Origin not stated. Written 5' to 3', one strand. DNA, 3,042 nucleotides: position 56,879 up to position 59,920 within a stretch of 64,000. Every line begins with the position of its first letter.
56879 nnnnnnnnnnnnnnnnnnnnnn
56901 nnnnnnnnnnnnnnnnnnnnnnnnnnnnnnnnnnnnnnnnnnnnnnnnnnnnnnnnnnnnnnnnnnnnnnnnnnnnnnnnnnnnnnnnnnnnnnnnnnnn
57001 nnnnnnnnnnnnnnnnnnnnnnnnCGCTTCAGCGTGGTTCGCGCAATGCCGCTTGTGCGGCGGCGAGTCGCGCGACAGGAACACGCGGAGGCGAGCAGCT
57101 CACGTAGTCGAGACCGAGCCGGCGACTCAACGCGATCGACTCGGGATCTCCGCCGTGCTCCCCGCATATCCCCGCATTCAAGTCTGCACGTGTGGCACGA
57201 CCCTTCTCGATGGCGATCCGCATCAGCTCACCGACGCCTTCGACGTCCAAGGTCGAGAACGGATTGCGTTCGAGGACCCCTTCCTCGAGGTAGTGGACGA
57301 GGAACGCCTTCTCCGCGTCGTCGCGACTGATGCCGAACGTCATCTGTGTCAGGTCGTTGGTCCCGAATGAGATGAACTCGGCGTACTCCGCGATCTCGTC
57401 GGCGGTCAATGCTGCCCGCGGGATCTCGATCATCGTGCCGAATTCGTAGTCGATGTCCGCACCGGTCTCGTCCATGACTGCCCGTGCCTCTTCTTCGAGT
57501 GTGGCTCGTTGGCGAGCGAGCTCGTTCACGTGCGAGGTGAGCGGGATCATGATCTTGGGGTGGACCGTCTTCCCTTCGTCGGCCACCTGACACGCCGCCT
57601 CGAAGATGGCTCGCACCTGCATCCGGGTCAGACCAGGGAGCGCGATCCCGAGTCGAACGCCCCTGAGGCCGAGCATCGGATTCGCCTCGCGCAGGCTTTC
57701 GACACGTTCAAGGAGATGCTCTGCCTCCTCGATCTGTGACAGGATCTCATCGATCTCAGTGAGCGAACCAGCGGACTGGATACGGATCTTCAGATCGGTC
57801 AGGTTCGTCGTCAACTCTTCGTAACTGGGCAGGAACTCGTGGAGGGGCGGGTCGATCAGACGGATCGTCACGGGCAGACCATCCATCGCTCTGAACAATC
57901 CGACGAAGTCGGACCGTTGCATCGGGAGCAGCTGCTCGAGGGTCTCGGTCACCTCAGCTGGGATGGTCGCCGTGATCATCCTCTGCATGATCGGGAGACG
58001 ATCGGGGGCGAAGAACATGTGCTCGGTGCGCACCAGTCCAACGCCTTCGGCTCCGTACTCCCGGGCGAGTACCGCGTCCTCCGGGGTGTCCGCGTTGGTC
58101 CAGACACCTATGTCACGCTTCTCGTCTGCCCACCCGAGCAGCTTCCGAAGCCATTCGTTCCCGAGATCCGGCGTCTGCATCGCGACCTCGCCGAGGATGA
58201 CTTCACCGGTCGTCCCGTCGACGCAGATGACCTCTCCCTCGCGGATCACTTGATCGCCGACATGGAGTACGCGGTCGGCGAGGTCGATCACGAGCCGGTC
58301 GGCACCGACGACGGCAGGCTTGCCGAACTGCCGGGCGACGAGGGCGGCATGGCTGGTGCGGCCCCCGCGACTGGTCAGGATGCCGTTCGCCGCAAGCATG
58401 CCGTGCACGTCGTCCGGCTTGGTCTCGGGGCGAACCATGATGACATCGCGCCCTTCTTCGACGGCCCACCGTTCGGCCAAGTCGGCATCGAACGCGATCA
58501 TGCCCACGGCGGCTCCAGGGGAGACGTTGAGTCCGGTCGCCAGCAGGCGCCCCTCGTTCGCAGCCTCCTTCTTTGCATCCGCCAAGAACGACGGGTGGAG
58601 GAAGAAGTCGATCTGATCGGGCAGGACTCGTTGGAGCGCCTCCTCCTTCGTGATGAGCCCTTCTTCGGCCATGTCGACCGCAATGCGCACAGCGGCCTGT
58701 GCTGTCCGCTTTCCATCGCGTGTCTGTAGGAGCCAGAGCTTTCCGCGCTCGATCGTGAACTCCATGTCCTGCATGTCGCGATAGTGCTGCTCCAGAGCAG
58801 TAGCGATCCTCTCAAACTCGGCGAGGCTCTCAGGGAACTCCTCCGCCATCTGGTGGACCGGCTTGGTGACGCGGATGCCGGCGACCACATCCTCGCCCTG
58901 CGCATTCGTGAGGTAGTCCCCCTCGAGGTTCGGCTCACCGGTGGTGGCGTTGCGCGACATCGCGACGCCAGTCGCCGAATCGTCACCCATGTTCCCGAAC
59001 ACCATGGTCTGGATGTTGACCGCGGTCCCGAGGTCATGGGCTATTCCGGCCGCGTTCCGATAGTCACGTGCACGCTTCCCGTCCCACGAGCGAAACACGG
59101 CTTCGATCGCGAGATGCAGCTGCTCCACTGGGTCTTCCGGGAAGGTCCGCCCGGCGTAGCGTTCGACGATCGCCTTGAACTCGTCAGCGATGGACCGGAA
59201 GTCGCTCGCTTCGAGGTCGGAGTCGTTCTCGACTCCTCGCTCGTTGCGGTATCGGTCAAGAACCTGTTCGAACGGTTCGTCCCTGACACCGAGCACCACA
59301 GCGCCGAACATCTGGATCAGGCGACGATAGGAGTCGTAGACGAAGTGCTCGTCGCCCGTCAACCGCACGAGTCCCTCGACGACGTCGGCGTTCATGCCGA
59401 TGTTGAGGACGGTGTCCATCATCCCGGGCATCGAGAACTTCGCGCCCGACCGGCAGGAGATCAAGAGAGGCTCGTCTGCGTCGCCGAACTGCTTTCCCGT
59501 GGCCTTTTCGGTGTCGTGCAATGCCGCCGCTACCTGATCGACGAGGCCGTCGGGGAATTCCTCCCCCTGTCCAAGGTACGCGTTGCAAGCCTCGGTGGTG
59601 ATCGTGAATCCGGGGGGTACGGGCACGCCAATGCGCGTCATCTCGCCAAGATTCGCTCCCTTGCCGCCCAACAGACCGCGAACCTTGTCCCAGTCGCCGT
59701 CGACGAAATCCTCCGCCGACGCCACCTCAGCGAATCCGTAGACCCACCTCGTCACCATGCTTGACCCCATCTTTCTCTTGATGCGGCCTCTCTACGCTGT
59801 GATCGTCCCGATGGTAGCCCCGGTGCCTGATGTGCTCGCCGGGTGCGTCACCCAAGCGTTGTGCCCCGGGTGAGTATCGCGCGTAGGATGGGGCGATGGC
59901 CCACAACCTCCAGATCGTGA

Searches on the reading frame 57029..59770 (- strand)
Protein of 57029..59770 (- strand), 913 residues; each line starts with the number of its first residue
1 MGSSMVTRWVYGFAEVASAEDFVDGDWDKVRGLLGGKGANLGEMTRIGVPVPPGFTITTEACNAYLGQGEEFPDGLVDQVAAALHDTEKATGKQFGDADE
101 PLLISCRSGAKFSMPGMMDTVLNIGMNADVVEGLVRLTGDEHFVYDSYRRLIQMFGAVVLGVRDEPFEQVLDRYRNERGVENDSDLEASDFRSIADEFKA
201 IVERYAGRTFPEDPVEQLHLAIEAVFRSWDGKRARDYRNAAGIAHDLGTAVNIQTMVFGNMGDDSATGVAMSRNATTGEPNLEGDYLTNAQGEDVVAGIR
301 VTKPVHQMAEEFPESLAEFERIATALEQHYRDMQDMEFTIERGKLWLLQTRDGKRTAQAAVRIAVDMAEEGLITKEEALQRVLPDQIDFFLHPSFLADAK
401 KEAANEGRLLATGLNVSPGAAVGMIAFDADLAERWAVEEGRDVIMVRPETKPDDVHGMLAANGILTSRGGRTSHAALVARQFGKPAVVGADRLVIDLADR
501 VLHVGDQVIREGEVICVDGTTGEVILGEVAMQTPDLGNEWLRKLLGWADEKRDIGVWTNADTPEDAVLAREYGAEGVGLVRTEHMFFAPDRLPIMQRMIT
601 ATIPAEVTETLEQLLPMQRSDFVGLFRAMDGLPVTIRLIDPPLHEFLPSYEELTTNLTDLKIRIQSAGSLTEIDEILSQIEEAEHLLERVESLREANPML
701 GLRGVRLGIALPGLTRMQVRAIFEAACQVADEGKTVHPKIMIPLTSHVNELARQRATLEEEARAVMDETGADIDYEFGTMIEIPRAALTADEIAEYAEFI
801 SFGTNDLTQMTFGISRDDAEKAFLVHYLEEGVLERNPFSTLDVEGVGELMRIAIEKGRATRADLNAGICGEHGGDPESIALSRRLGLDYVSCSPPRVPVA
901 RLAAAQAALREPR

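Call 32: search_protein_families(library=pfam, proteins=[window:57029-59770:-], max_evalue=0.00001)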
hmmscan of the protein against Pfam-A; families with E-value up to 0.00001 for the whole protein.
window:57029-59770:- (913 aa): 3 families
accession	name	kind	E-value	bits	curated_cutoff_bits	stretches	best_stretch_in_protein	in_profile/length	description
PF02896.24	PEP-utilizers_C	-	7.9e-81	271.9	22.8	1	541-907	7-291/293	PEP-utilising enzyme, PEP-binding domain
PF01326.24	PPDK_N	-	4.6e-51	174.5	27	3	78-300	79-215/328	Pyruvate phosphate dikinase, AMP/ATP-binding domain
PF00391.29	PEP-utilizers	-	6.1e-23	80.7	23.1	1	442-522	4-72/72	PEP-utilising enzyme, mobile domain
